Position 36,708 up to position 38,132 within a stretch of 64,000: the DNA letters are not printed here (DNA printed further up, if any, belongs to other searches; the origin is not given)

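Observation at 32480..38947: Candidate amide/amino-alcohol decoration module inside the CPS locus: HisC/CobD-like PLP enzyme + CapA metallophosphoesterase + sugar-transfer ATP-grasp + OCD/mu-crystallin dehydrogenase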

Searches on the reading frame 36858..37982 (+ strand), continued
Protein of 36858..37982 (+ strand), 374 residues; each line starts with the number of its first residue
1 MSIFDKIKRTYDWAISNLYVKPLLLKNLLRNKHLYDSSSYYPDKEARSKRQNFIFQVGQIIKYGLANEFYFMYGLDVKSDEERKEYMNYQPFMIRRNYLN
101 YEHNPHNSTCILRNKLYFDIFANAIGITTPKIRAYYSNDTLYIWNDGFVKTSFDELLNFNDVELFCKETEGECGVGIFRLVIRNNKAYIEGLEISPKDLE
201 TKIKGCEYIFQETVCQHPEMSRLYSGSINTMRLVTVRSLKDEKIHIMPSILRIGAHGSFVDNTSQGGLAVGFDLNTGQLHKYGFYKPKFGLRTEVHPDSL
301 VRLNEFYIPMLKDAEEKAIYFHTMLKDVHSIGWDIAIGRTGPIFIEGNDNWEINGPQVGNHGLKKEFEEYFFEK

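Call 90: find_encoding_contigs(protein=P0352, flank=8000, max_places=3)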
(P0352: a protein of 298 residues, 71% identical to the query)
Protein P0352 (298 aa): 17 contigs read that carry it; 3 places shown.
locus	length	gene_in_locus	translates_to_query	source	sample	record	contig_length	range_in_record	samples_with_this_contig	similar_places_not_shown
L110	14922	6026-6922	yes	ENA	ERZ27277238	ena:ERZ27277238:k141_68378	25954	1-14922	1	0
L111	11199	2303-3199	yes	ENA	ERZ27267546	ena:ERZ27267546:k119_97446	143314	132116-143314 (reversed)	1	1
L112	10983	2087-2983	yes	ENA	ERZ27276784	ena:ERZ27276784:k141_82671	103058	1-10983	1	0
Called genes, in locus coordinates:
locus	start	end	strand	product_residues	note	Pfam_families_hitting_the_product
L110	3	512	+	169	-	?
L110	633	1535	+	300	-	PF00483:NTP_transferase, PF12804:NTP_transf_3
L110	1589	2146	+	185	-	PF00908:dTDP_sugar_isom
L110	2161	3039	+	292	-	PF01370:Epimerase, PF04321:RmlD_sub_bind, PF16363:GDP_Man_Dehyd, PF07993:NAD_binding_4 (weak)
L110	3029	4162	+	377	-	PF00106:adh_short (faint), PF01073:3Beta_HSD, PF01370:Epimerase, PF02719:Polysacc_synt_2, PF04321:RmlD_sub_bind, PF07993:NAD_binding_4, PF16363:GDP_Man_Dehyd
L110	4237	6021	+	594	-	PF12804:NTP_transf_3 (weak), PF00155:Aminotran_1_2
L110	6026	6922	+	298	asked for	PF02423:OCD_Mu_crystall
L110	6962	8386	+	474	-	PF01943:Polysacc_synt, PF13440:Polysacc_synt_3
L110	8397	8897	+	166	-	PF14602:Hexapep_2 (faint), PF25084:LbH_EIF2B (weak), PF25087:GMPPB_C (faint), PF00132:Hexapep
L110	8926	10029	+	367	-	PF14397:ATPgrasp_ST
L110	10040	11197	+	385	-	PF14397:ATPgrasp_ST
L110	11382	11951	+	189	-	PF01066:CDP-OH_P_transf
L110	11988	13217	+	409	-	-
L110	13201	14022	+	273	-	-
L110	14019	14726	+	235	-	PF00535:Glycos_transf_2, PF10111:Glyco_tranf_2_2, PF13641:Glyco_tranf_2_3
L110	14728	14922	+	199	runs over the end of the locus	PF00132:Hexapep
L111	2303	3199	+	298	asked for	PF02423:OCD_Mu_crystall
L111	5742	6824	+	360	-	PF14397:ATPgrasp_ST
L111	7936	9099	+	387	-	PF14397:ATPgrasp_ST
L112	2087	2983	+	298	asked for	PF02423:OCD_Mu_crystall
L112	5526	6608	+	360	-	PF14397:ATPgrasp_ST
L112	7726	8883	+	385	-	PF14397:ATPgrasp_ST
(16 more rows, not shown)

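Call 92: list_cluster_members(proteins=[L105:7184-8998:+, L105:9001-9894:+, L105:11317-12114:+, L008:4637-6445:+, L008:8840-9976:+, L008:9989-11113:+])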
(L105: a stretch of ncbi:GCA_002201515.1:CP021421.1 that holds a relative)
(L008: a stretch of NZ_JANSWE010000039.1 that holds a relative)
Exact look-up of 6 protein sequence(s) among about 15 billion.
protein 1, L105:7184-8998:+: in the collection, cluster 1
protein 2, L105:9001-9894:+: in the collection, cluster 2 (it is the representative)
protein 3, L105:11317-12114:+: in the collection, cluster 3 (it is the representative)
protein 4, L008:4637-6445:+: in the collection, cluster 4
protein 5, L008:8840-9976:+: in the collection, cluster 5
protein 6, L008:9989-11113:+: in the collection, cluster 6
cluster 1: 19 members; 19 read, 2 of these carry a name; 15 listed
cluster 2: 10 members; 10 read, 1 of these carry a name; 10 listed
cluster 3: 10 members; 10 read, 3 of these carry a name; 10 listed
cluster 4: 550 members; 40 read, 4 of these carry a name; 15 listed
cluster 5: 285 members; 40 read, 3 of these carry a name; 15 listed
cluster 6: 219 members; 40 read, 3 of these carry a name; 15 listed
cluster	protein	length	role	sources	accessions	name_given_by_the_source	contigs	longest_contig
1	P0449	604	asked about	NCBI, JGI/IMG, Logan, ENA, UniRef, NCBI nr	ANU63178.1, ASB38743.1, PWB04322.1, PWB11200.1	aminotransferase class I/II-fold pyridoxal phosphate-dependent enzyme [Muribaculum ... | Aminotransferase n=1 Tax=Muribaculum intestinale TaxID=1796646 RepID=A0A1B1S8Q9_9BACT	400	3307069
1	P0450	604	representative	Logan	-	-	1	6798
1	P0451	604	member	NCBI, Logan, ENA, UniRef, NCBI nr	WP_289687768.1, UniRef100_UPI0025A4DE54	aminotransferase class I/II-fold pyridoxal phosphate-dependent enzyme [Muribaculum ... | aminotransferase class I/II-fold pyridoxal phosphate-dependent enzyme n=1 Tax=Muribaculum ...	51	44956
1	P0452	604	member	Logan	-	-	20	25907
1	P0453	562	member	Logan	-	-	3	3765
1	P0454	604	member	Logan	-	-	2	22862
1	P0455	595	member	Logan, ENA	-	-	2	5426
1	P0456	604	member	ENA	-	-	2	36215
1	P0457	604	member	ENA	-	-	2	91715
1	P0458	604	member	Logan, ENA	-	-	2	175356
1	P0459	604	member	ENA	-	-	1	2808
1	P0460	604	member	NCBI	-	-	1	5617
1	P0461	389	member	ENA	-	-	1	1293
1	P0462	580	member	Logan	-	-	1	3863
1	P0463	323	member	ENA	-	-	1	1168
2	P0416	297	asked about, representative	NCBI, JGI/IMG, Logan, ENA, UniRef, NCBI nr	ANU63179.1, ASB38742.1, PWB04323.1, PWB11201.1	ornithine cyclodeaminase [Muribaculum intestinale] | Ornithine cyclodeaminase n=1 Tax=Muribaculum intestinale TaxID=1796646 ...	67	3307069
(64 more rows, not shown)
